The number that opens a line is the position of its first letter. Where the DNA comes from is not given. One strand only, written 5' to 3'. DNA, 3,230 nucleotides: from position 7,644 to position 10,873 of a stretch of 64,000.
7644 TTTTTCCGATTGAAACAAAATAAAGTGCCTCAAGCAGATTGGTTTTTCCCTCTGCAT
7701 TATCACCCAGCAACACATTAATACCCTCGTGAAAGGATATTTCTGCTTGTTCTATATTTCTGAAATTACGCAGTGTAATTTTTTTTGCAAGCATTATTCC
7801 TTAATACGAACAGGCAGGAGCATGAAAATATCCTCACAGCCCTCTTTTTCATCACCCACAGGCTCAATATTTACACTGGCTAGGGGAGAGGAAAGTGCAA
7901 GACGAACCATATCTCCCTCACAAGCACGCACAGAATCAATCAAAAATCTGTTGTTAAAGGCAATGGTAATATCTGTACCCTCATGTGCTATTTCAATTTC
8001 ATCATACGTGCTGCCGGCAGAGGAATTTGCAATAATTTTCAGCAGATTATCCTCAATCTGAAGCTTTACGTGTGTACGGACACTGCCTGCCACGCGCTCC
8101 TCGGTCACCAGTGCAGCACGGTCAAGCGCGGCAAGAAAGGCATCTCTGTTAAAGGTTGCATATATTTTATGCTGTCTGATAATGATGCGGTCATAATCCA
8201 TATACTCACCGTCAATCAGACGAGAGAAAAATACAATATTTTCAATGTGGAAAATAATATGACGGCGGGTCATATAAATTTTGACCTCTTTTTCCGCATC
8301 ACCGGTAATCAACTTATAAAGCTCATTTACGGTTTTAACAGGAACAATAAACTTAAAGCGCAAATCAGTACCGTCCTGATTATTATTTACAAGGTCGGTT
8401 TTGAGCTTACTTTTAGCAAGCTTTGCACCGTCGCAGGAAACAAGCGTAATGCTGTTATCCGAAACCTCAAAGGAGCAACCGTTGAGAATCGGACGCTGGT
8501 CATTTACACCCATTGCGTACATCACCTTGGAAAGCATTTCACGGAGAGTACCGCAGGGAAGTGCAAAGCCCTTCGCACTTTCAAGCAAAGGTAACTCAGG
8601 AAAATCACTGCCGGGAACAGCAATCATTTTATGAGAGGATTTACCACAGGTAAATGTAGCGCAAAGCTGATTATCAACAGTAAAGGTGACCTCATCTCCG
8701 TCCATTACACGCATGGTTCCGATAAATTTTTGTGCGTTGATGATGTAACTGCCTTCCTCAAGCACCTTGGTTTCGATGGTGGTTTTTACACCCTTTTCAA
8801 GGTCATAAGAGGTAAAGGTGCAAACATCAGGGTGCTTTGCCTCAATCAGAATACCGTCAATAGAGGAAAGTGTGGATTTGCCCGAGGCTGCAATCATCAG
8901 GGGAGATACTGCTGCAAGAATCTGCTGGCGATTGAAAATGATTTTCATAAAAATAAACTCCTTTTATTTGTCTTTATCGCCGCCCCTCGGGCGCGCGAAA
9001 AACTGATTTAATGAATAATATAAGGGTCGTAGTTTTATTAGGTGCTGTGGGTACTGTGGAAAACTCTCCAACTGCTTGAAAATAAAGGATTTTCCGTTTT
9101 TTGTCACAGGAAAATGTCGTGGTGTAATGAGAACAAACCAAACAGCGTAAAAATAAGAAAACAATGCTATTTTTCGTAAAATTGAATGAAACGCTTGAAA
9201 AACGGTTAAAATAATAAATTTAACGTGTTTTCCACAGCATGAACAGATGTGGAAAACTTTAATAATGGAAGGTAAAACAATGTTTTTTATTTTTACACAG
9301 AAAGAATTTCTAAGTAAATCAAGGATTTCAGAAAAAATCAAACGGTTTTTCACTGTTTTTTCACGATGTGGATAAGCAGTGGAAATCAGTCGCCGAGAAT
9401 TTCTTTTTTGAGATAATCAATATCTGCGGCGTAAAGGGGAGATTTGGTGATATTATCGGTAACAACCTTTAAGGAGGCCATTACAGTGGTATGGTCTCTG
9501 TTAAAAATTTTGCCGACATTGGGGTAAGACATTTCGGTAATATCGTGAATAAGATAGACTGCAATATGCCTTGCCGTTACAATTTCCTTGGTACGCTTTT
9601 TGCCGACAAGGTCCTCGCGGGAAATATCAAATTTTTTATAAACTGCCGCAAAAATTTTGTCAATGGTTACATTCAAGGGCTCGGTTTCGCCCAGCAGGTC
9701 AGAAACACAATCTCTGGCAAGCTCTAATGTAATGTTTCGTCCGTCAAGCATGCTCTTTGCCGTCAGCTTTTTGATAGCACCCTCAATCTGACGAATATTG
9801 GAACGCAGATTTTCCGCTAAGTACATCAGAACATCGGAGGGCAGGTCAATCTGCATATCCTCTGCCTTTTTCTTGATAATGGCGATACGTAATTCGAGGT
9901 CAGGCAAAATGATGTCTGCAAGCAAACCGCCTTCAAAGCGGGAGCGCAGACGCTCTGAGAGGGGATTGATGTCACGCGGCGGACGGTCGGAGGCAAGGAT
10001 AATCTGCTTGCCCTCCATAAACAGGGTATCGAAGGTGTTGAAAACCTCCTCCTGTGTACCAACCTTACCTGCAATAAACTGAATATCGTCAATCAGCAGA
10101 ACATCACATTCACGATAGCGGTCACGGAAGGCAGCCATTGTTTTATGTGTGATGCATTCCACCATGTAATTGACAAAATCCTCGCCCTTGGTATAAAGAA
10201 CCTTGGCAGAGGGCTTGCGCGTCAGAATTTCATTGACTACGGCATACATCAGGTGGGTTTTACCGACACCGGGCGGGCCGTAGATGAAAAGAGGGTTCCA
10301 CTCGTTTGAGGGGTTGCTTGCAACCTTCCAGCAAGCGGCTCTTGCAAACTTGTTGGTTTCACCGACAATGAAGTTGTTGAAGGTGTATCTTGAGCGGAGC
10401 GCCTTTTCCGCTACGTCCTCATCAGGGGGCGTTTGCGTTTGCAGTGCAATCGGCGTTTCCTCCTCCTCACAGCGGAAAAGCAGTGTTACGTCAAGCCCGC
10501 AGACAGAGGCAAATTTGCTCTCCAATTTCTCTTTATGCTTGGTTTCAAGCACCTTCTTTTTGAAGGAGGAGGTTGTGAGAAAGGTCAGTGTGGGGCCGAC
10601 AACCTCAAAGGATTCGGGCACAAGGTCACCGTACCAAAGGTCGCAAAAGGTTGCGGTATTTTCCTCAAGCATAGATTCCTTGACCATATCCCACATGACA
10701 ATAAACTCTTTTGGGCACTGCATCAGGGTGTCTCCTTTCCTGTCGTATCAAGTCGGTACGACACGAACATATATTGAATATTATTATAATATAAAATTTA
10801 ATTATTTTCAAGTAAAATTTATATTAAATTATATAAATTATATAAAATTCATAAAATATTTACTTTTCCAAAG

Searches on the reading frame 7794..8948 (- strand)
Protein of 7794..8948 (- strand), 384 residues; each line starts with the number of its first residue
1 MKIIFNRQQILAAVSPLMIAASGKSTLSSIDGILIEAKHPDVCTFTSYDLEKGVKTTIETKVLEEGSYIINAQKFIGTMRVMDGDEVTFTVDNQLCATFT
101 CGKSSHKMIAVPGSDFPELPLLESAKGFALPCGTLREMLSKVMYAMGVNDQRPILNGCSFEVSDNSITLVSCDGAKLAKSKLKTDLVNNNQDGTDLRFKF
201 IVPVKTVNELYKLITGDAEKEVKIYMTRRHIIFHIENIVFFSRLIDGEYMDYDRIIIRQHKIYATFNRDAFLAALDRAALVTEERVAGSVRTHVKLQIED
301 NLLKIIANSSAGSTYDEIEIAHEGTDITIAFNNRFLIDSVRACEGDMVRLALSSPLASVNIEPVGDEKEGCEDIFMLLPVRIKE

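Call 77: search_protein_families(library=pfam, proteins=[window:7794-8948:-], max_evalue=0.001)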
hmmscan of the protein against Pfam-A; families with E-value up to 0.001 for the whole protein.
window:7794-8948:- (384 aa): 3 families
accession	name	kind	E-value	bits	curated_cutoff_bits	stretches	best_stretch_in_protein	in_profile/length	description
PF02767.21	DNA_pol3_beta_2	-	1.5e-25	90.1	27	1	131-249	3-114/116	DNA polymerase III beta subunit, central domain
PF00712.24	DNA_pol3_beta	-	1.2e-24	87.2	24.4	2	1-120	1-120/120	DNA polymerase III beta subunit, N-terminal domain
PF02768.20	DNA_pol3_beta_3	-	1.1e-17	64.4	27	1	254-368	2-112/121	DNA polymerase III beta subunit, C-terminal domain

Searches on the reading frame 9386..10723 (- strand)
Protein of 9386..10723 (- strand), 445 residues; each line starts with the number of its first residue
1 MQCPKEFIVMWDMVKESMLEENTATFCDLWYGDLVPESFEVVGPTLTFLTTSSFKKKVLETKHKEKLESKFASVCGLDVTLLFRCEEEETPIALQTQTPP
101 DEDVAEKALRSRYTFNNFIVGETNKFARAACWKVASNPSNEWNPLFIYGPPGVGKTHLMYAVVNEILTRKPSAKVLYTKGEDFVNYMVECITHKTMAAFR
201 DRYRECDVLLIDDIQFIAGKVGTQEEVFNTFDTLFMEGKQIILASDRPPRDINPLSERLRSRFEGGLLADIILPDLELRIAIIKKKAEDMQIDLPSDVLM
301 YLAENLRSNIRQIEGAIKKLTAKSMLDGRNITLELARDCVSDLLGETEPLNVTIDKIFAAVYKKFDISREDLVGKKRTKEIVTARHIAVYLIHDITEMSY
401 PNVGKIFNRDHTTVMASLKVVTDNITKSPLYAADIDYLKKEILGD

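Call 36: search_protein_families(library=pfam, proteins=[window:9386-10723:-], max_evalue=0.00001)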
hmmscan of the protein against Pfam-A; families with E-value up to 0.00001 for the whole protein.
window:9386-10723:- (445 aa): 4 families
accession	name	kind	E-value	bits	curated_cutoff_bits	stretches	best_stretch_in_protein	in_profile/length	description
PF00308.24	Bac_DnaA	-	7.7e-61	205.4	23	1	109-269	1-161/162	Bacterial DnaA ATPAse domain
PF08299.17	Bac_DnaA_C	-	1.2e-25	89.7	31.5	1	354-419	1-67/69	Bacterial dnaA protein helix-turn-helix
PF00004.35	AAA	-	1.5e-10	42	21.2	1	146-263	2-127/131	ATPase family associated with various cellular activities (AAA)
PF01695.23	IstB_IS21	-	8.8e-07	29.1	24.1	1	145-248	95-195/238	IstB-like ATP binding protein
